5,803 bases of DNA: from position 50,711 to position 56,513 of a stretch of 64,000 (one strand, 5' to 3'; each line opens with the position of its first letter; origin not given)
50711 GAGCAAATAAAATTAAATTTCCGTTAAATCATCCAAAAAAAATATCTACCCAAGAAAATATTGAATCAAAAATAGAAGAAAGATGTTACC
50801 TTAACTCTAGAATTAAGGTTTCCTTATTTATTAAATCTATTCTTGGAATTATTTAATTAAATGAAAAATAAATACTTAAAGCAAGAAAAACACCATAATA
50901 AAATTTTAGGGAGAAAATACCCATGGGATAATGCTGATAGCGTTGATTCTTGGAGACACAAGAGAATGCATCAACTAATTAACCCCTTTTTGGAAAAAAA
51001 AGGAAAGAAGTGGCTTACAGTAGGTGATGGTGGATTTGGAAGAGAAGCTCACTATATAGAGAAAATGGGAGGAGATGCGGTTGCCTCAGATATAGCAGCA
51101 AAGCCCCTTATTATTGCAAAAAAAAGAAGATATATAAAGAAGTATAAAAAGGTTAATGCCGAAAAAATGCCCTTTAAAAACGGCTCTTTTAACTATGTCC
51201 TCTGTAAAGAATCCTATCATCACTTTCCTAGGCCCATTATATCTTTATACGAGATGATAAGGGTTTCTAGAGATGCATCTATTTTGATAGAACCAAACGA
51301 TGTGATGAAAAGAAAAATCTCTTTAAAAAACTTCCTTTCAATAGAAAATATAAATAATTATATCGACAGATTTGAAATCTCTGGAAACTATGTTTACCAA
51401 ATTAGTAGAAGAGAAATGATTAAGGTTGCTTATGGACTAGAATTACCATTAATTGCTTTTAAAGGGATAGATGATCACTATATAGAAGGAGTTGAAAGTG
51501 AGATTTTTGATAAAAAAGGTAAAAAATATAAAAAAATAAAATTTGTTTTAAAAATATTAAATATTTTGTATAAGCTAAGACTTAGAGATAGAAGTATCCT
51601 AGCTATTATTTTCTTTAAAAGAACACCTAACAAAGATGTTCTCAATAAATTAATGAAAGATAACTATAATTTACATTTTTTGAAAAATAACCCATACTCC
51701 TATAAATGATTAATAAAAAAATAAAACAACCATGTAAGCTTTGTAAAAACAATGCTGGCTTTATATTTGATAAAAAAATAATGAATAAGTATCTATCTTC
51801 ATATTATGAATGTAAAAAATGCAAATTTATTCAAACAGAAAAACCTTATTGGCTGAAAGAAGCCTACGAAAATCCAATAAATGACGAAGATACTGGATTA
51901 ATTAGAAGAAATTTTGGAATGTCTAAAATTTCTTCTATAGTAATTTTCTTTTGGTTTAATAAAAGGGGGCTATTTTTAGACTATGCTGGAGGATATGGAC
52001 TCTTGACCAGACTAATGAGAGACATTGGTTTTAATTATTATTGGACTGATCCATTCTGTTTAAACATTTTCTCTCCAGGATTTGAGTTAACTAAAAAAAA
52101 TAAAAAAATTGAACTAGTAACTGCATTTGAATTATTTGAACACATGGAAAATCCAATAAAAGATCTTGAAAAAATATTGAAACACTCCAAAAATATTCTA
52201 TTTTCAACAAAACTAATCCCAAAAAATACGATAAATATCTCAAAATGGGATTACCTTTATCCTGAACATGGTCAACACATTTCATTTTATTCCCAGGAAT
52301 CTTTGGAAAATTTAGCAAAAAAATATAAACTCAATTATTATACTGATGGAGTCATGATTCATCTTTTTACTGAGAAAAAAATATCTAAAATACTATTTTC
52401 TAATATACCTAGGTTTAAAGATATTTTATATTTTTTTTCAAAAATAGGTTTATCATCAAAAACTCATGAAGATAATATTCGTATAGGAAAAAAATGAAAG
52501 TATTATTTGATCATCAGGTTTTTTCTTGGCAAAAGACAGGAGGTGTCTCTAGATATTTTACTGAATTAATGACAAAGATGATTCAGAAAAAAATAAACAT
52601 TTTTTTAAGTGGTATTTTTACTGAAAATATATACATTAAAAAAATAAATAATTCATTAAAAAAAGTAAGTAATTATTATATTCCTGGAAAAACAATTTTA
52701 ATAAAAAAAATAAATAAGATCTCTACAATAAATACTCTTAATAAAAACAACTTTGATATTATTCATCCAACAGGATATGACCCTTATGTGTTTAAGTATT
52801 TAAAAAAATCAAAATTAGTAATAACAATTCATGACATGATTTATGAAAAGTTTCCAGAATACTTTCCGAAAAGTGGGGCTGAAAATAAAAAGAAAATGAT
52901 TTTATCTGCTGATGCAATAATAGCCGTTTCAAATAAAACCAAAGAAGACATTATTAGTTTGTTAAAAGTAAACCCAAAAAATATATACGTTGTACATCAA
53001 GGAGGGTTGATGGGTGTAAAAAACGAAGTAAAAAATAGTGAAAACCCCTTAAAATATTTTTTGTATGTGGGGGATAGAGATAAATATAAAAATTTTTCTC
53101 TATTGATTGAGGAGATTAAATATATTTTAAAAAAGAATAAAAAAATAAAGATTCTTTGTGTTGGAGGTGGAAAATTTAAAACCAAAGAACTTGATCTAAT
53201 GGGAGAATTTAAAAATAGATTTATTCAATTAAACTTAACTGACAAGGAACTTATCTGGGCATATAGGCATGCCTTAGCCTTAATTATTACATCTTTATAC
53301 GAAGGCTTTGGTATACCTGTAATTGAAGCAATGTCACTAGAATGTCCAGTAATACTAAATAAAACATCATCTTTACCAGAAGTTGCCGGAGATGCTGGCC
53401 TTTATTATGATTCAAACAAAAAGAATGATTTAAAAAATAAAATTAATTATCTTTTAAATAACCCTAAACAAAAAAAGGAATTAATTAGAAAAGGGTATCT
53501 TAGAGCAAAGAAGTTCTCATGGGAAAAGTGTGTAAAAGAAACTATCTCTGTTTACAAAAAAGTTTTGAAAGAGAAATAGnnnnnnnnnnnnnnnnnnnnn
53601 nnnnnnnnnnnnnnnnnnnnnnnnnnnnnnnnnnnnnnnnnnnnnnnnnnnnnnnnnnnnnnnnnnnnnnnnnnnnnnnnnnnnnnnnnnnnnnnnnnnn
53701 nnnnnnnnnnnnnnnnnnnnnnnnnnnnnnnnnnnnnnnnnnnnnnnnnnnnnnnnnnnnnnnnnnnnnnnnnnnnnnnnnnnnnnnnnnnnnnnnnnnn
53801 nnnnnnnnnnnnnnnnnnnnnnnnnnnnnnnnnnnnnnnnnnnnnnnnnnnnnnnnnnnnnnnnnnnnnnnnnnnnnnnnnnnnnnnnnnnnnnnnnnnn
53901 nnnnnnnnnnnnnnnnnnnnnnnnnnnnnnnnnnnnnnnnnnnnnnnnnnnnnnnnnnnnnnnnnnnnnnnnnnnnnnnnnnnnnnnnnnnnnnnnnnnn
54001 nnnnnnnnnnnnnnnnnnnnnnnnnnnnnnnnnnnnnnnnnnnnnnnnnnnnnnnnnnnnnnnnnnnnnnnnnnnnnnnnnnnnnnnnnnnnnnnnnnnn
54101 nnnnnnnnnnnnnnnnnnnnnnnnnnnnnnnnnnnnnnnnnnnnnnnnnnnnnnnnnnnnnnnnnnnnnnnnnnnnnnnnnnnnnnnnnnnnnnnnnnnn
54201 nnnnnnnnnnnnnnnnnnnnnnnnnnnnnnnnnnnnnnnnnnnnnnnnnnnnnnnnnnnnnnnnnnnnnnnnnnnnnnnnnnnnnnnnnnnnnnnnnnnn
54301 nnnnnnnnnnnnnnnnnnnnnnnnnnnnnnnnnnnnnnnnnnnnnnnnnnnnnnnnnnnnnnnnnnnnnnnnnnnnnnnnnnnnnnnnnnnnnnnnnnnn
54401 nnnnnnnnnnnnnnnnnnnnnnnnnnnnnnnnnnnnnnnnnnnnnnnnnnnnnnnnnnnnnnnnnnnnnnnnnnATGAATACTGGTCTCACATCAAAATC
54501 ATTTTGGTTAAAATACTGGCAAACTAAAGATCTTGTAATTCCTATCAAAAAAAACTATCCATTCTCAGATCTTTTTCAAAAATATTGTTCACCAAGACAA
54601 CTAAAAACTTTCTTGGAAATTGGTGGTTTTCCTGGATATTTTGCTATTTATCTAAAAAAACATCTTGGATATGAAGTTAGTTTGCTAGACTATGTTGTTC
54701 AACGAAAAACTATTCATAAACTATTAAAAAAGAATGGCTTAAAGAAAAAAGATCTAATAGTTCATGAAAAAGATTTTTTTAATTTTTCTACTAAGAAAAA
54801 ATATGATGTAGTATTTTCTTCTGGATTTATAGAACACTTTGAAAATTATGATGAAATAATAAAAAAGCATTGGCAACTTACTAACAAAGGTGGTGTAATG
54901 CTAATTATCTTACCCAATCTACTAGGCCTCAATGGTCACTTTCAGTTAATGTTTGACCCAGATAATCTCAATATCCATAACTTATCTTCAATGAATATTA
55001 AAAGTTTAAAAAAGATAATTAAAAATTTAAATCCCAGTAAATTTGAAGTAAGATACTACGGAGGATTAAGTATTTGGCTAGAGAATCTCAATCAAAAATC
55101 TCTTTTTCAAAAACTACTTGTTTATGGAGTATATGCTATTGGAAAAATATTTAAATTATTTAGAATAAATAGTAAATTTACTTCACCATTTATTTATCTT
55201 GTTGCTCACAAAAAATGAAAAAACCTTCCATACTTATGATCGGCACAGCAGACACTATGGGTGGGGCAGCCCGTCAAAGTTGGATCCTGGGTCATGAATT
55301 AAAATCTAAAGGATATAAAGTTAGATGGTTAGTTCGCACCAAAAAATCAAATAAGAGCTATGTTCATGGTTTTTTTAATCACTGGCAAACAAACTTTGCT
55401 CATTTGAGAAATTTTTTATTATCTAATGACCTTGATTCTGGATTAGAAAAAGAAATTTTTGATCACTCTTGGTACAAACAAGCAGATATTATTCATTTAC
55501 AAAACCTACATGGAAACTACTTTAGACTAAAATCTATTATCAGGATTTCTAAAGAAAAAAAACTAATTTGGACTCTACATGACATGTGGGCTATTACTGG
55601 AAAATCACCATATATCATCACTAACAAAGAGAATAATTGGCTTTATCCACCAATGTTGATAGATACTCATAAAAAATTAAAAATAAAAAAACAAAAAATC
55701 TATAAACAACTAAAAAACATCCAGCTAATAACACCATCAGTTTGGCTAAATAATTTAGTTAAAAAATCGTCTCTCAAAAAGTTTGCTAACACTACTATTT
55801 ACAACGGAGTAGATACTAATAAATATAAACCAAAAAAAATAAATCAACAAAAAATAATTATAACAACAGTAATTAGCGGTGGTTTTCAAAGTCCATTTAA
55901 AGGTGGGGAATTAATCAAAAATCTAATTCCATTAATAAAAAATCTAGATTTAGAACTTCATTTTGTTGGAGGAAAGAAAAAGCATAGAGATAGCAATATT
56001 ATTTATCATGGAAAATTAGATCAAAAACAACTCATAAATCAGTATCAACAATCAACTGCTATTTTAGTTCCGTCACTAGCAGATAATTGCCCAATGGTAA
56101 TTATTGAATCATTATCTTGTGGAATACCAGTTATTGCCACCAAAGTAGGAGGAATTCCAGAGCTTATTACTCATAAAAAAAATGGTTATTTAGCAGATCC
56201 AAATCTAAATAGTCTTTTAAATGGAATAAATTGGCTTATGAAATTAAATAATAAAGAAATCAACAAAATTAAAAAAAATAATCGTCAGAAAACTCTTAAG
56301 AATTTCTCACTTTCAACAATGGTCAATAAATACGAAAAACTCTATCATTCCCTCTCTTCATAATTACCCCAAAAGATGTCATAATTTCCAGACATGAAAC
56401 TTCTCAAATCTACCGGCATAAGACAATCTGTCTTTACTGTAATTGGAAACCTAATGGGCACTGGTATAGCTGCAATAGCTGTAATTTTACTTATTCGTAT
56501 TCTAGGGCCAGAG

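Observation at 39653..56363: About 17-kb extra-AT-rich island inside the locus: a likely swappable ABC-exported glycan cassette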

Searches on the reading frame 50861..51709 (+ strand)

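Call 5: search_protein_families(library=pfam, proteins=[window:50861-51709:+], max_evalue=0.01)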
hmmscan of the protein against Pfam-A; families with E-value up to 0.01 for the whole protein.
window:50861-51709:+ (282 aa): 4 families
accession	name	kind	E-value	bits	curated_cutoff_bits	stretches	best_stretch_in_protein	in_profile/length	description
PF08241.18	Methyltransf_11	-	3e-10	41.1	21.2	1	58-142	6-93/95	Methyltransferase domain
PF13649.12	Methyltransf_25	-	3.3e-06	28.1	27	1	58-135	7-92/97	Methyltransferase domain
PF13847.12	Methyltransf_31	-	3.6e-05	23.9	27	1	55-143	13-108/145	Methyltransferase domain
PF13489.12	Methyltransf_23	-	0.00055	20.1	27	1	29-134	2-106/164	Methyltransferase domain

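Call 66: search_protein_families(library=ncbifam, proteins=[window:50861-51709:+], max_evalue=0.00001)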
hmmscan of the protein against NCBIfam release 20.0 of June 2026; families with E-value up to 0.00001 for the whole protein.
window:50861-51709:+ (282 aa): 0 families

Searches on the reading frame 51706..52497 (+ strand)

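Call 5: search_protein_families(library=pfam, proteins=[window:51706-52497:+], max_evalue=0.01)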
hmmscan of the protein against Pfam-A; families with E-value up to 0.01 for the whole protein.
window:51706-52497:+ (263 aa): 1 family
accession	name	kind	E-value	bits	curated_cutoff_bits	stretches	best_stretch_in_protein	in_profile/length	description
PF13489.12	Methyltransf_23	-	1.1e-20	74.4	27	1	77-210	11-160/164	Methyltransferase domain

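Call 66: search_protein_families(library=ncbifam, proteins=[window:51706-52497:+], max_evalue=0.00001)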
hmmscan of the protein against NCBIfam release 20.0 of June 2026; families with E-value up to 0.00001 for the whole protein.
window:51706-52497:+ (263 aa): 0 families

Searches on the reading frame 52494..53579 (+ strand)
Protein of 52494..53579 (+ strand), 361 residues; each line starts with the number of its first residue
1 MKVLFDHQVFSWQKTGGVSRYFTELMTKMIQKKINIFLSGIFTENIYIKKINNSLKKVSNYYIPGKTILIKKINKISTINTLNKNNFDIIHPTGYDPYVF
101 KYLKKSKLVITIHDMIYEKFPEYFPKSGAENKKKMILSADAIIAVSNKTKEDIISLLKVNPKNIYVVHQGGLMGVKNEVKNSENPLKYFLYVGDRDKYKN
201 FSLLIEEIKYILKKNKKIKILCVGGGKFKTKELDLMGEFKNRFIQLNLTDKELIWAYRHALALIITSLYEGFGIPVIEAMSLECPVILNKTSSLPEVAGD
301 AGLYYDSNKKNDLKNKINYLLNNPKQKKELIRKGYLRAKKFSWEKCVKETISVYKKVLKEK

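Call 5: search_protein_families(library=pfam, proteins=[window:52494-53579:+], max_evalue=0.01)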
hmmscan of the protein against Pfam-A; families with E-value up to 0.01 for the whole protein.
window:52494-53579:+ (361 aa): 5 families
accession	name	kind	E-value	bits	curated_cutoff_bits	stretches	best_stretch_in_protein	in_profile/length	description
PF00534.26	Glycos_transf_1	-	7.5e-26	91.1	26.4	1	181-335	10-170/172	Glycosyl transferases group 1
PF13692.12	Glyco_trans_1_4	-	4.8e-19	69.5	27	1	188-323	3-142/142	Glycosyl transferases group 1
PF13439.12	Glyco_transf_4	-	6.5e-13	49.5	28.5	1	16-170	2-165/170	Glycosyltransferase Family 4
PF13524.12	Glyco_trans_1_2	-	1.5e-06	28.7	25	1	241-344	28-136/144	Glycosyl transferase-like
PF20706.3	GT4-conflict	-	2e-05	24.2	26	1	130-295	138-317/385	Family 4 Glycosyltransferase in conflict systems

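Call 66: search_protein_families(library=ncbifam, proteins=[window:52494-53579:+], max_evalue=0.00001)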
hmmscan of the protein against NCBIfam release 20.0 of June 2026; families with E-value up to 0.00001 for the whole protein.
window:52494-53579:+ (361 aa): 17 families
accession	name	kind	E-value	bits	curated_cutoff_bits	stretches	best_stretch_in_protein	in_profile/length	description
TIGR02149.1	glgA_Coryne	subfamily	6.8e-22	78.1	302.4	1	131-358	137-391/391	glycogen synthase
NF041010.1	glycosy_Agl16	equivalog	1.7e-14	53.4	575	1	105-357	104-351/352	glycosylation protein Agl16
TIGR03449.1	mycothiol_MshA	equivalog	2.8e-14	52.9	462.5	1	132-359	158-405/406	D-inositol-3-phosphate glycosyltransferase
NF038298.1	EPS_HpsO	equivalog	1.4e-12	47.1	575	1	268-357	297-387/388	hormogonium polysaccharide biosynthesis glycosyltransferase HpsO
TIGR04157.1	glyco_rSAM_CFB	subfamily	7.1e-12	45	400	1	128-342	159-394/406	TIGR04157 family glycosyltransferase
TIGR04047.1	MSMEG_0565_glyc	hypoth_equivalog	1.9e-11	43.7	259.85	1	130-355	130-372/373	MSMEG_0565 family glycosyltransferase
TIGR03999.1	thiol_BshA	equivalog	3.1e-11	42.8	273.7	1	136-358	142-374/375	N-acetyl-alpha-D-glucosaminyl L-malate synthase BshA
NF038295.1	EPS_HpsP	equivalog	7.9e-11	41.6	550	1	152-357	178-387/388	hormogonium polysaccharide biosynthesis glycosyltransferase HpsP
NF047684.1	TeichurnBiosyTuaC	equivalog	9.3e-11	41.3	550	1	92-358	119-390/391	teichuronic acid biosynthesis protein TuaC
NF007396.0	PRK09922.1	equivalog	6.2e-10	38.5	385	1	15-329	15-333/361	lipopolysaccharide 1,6-galactosyltransferase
NF053787.1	GlcN_PG_synth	equivalog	4.9e-09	35.5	480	1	187-358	198-360/361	N-acetylglucosaminyl phosphatidylglycerol synthase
NF047881.1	glyco_SdgB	exception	1e-08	34.3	800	1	170-348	305-487/496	serine-aspartate repeat adhesin O-glycosyltransferase SdgB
NF041876.1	EPS_EpsE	equivalog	1.3e-07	31.2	400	1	192-337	220-375/389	exopolysaccharide biosynthesis GT4 family glycosyltransferase EpsE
TIGR03088.1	stp2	hypoth_equivalog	2.1e-07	30.4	409.05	1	188-358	196-374/374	TIGR03088 family PEP-CTERM/XrtA system glycosyltransferase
NF050056.1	ProtGlycPglH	equivalog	3.9e-07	29.5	600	1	185-356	178-352/354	GalNAc-alpha-(1->4)-GalNAc-alpha-(1->3)-diNAcBac-PP-undecaprenol alpha-1,4-N-acetyl-D-galactosaminyltransferase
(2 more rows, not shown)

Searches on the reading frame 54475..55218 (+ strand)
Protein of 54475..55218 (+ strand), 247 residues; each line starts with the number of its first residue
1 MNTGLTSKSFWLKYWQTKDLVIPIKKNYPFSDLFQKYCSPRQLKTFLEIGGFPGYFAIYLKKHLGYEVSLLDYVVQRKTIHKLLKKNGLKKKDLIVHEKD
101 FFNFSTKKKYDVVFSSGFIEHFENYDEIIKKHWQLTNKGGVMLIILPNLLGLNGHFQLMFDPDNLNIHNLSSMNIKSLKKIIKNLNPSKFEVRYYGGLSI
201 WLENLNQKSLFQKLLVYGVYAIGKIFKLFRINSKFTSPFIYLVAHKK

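Call 5: search_protein_families(library=pfam, proteins=[window:54475-55218:+], max_evalue=0.01)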
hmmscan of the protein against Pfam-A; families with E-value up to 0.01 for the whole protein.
window:54475-55218:+ (247 aa): 6 families
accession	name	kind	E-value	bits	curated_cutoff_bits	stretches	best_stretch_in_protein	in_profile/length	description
PF13489.12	Methyltransf_23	-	1.3e-10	41.7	27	1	40-185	20-157/164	Methyltransferase domain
PF08242.18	Methyltransf_12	-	4.1e-06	27.9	30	1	47-141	1-97/98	Methyltransferase domain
PF08241.18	Methyltransf_11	-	1.1e-05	26.4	21.2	1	47-144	1-95/95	Methyltransferase domain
PF13847.12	Methyltransf_31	-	4.8e-05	23.5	27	1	83-148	47-113/145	Methyltransferase domain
PF13649.12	Methyltransf_25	-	6.8e-05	23.9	27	1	47-140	2-97/97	Methyltransferase domain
PF02353.26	CMAS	-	8.2e-05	22.5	27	1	45-144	65-164/273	Mycolic acid cyclopropane synthetase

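Call 66: search_protein_families(library=ncbifam, proteins=[window:54475-55218:+], max_evalue=0.00001)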
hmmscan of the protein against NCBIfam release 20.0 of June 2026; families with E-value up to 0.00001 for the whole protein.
window:54475-55218:+ (247 aa): 1 family
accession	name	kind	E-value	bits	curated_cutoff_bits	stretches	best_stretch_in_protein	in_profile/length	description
TIGR01983.1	UbiG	equivalog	4e-06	26.3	102.95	1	44-144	51-151/228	bifunctional 2-polyprenyl-6-hydroxyphenol methylase/3-demethylubiquinol 3-O-methyltransferase UbiG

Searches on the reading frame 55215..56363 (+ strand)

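Call 5: search_protein_families(library=pfam, proteins=[window:55215-56363:+], max_evalue=0.01)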
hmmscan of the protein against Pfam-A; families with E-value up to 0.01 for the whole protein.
window:55215-56363:+ (382 aa): 5 families
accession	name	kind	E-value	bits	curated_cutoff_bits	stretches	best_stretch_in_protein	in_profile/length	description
PF00534.26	Glycos_transf_1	-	1.6e-21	77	26.4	1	259-358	72-171/172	Glycosyl transferases group 1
PF13692.12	Glyco_trans_1_4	-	4.7e-20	72.7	27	1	220-342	6-140/142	Glycosyl transferases group 1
PF13439.12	Glyco_transf_4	-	1.9e-09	38.2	28.5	1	15-202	1-169/170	Glycosyltransferase Family 4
PF13524.12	Glyco_trans_1_2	-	4.1e-07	30.5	25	1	241-371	9-140/144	Glycosyl transferase-like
PF20706.3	GT4-conflict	-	0.00035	20.1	26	1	269-322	271-324/385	Family 4 Glycosyltransferase in conflict systems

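Call 66: search_protein_families(library=ncbifam, proteins=[window:55215-56363:+], max_evalue=0.00001)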
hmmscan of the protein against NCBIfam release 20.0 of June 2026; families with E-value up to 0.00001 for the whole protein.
window:55215-56363:+ (382 aa): 24 families
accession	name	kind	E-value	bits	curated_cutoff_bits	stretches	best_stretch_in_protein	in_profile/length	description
TIGR03088.1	stp2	hypoth_equivalog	3.5e-22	79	409.05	1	278-379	271-372/374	TIGR03088 family PEP-CTERM/XrtA system glycosyltransferase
TIGR03999.1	thiol_BshA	equivalog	8.1e-19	67.8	273.7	1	261-380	256-373/375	N-acetyl-alpha-D-glucosaminyl L-malate synthase BshA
TIGR04015.1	WcaC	equivalog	1.8e-17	63.6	784.85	1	87-322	92-349/405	colanic acid biosynthesis glycosyltransferase WcaC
TIGR04157.1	glyco_rSAM_CFB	subfamily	1.5e-15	57.1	400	1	260-377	281-406/406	TIGR04157 family glycosyltransferase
NF041876.1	EPS_EpsE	equivalog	8.7e-15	54.8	400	1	260-367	276-383/389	exopolysaccharide biosynthesis GT4 family glycosyltransferase EpsE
NF046085.1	XrtY_assoc_Gly1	equivalog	2.9e-14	52.7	400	1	257-380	262-384/387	XrtY-associated glycosyltransferase XYAG1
TIGR02149.1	glgA_Coryne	subfamily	3.4e-14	52.8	302.4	1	255-379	259-389/391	glycogen synthase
NF047684.1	TeichurnBiosyTuaC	equivalog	2e-13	50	550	1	255-380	265-389/391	teichuronic acid biosynthesis protein TuaC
NF012028.0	PRK15484.1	subfamily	1.2e-12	47.6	618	1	259-378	256-376/380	lipopolysaccharide N-acetylglucosaminyltransferase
NF053787.1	GlcN_PG_synth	equivalog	8.2e-11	41.3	480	1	160-380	138-359/361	N-acetylglucosaminyl phosphatidylglycerol synthase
TIGR03449.1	mycothiol_MshA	equivalog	2.8e-10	39.7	462.5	1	267-379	291-402/406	D-inositol-3-phosphate glycosyltransferase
NF038255.1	exopoly_VpsD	equivalog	6.3e-10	38.5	300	1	259-380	262-379/381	VpsD family glycosyltransferase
TIGR04005.1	wcaL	equivalog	1.6e-08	33.9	537.6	1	291-377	316-403/406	colanic acid biosynthesis glycosyltransferase WcaL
NF007396.0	PRK09922.1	equivalog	2.6e-08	33.2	385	1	255-369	233-347/361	lipopolysaccharide 1,6-galactosyltransferase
NF053513.1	Gtran_IagA_BgsA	equivalog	2.8e-08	33.1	460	0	256-380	212-331/333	LTA glycolipid anchor biosynthesis glycosyltransferase, IagA/BgsA family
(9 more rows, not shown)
